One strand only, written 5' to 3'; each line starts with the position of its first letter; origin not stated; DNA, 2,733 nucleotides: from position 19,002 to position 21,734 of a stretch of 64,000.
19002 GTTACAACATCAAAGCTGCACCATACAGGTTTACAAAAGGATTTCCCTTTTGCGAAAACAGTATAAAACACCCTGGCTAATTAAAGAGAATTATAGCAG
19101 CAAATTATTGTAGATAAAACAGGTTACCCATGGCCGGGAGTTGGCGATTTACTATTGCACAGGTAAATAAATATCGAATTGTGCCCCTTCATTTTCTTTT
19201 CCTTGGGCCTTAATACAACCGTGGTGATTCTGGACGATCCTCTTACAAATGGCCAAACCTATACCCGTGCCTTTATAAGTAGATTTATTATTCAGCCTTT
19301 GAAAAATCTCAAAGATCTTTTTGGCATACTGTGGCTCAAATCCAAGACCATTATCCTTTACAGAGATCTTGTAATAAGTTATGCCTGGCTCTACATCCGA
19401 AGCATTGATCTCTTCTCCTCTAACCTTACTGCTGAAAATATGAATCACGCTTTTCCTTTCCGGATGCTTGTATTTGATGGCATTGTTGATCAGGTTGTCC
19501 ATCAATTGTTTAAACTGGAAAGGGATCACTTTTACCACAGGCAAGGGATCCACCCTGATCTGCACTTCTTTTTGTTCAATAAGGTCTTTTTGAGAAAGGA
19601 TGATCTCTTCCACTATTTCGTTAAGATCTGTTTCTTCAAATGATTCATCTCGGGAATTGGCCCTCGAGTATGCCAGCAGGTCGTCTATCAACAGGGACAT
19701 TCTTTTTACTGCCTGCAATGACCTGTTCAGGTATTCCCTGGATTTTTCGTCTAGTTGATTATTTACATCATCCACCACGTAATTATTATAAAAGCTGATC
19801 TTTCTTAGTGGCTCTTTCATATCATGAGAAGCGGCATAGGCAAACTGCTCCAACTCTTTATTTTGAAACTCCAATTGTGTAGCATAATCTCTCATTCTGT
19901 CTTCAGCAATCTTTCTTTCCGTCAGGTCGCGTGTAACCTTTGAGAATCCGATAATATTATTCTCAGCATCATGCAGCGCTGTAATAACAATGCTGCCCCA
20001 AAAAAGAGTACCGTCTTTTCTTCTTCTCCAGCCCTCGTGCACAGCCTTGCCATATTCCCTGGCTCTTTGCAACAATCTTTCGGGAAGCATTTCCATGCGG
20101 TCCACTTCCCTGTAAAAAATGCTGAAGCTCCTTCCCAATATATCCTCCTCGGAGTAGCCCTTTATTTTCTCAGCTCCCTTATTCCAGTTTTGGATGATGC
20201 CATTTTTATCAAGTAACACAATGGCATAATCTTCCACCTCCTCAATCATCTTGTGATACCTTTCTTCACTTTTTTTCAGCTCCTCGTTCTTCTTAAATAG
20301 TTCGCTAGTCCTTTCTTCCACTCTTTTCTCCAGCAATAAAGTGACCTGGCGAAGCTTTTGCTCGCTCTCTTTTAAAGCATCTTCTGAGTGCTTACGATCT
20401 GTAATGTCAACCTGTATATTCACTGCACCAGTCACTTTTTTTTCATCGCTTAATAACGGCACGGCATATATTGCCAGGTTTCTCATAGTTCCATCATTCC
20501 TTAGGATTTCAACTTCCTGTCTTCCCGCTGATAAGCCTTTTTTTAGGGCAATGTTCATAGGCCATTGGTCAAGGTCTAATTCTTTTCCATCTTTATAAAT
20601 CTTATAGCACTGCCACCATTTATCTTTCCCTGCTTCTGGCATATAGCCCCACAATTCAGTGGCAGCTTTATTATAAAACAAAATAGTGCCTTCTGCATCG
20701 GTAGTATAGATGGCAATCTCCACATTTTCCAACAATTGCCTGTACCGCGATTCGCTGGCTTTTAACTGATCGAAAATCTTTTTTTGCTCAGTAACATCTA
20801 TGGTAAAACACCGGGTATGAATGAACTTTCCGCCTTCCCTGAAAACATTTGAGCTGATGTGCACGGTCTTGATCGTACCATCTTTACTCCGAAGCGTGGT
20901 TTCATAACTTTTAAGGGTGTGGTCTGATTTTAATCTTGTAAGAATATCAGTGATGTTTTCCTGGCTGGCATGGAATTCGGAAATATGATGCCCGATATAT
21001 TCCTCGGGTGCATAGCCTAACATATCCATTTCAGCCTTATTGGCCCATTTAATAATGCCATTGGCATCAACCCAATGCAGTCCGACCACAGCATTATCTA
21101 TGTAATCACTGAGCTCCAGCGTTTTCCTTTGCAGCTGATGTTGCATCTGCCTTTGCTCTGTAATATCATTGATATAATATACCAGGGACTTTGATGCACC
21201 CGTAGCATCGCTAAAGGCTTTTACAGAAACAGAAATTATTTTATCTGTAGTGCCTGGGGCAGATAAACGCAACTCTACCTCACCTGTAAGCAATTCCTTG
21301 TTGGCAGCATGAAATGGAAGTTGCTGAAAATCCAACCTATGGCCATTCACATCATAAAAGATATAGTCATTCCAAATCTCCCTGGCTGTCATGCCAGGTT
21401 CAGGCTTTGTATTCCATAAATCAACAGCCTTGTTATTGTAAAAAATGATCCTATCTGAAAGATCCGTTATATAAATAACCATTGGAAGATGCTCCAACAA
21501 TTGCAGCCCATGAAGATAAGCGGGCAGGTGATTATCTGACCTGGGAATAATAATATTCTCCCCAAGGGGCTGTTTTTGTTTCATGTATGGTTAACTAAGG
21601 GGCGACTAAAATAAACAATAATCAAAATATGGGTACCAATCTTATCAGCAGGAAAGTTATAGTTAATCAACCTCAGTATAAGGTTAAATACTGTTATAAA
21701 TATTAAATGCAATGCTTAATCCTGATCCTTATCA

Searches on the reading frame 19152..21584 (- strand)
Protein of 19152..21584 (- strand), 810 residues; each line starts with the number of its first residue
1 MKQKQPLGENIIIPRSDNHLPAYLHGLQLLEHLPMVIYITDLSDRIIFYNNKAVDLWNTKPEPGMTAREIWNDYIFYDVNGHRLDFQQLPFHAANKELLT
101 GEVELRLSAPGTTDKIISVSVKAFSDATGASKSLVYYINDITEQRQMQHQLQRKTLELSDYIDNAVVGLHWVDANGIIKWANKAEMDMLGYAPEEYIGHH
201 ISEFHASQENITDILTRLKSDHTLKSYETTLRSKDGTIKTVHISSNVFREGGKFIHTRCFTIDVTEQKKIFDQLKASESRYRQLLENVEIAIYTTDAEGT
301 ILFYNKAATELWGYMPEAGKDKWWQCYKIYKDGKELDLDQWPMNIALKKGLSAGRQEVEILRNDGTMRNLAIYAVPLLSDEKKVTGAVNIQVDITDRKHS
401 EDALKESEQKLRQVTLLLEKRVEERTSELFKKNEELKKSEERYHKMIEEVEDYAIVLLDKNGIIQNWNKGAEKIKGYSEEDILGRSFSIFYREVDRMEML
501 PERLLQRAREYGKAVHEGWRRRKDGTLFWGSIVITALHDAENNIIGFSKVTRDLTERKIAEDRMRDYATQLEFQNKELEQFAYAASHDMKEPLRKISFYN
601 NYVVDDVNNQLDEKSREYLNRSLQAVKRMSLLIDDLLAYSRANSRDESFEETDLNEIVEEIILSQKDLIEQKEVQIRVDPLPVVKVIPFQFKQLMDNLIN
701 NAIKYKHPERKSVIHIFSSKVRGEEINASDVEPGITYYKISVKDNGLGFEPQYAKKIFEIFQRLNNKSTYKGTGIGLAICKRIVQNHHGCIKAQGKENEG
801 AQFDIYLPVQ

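Call 21: find_encoding_contigs(protein=window:19152-21584:-, flank=10000, max_places=1)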
Protein window:19152-21584:- (810 aa): 4 contigs read that carry it; 1 place shown.
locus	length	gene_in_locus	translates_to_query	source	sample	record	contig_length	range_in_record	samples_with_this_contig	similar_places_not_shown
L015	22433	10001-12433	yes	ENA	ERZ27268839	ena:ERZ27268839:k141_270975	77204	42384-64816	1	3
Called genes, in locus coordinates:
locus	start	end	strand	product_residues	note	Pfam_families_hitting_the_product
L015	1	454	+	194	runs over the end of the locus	PF08534:Redoxin, PF00578:AhpC-TSA, PF00085:Thioredoxin (weak), PF13098:Thioredoxin_2, PF13905:Thioredoxin_8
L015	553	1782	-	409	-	PF07690:MFS_1, PF12832:MFS_1_like (weak)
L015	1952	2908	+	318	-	PF03631:Virul_fac_BrkB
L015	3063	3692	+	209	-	PF00027:cNMP_binding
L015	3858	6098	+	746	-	PF00933:Glyco_hydro_3, PF01915:Glyco_hydro_3_C, PF14310:Fn3-like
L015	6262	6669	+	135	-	-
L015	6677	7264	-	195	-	PF04264:YceI (weak)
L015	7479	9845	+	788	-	PF00989:PAS (faint), PF13426:PAS_9 (faint), PF08448:PAS_4, PF08447:PAS_3, PF00512:HisKA, PF02518:HATPase_c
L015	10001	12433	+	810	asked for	PF00989:PAS, PF08448:PAS_4, PF13426:PAS_9, PF13426:PAS_9, PF00989:PAS, PF13426:PAS_9, PF00512:HisKA, PF02518:HATPase_c, +6 more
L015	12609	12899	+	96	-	PF00583:Acetyltransf_1 (weak), PF14542:Acetyltransf_CG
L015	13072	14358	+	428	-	PF01266:DAO (faint), PF07992:Pyr_redox_2, PF13450:NAD_binding_8 (faint), PF13454:NAD_binding_9 (faint), PF00070:Pyr_redox (weak), PF22366:NDH2_C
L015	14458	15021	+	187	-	PF02525:Flavodoxin_2, PF03358:FMN_red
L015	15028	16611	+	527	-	PF00999:Na_H_Exchanger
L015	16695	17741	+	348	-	PF13088:BNR_2 (weak)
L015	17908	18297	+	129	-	PF13473:Cupredoxin_1, PF00127:Copper-bind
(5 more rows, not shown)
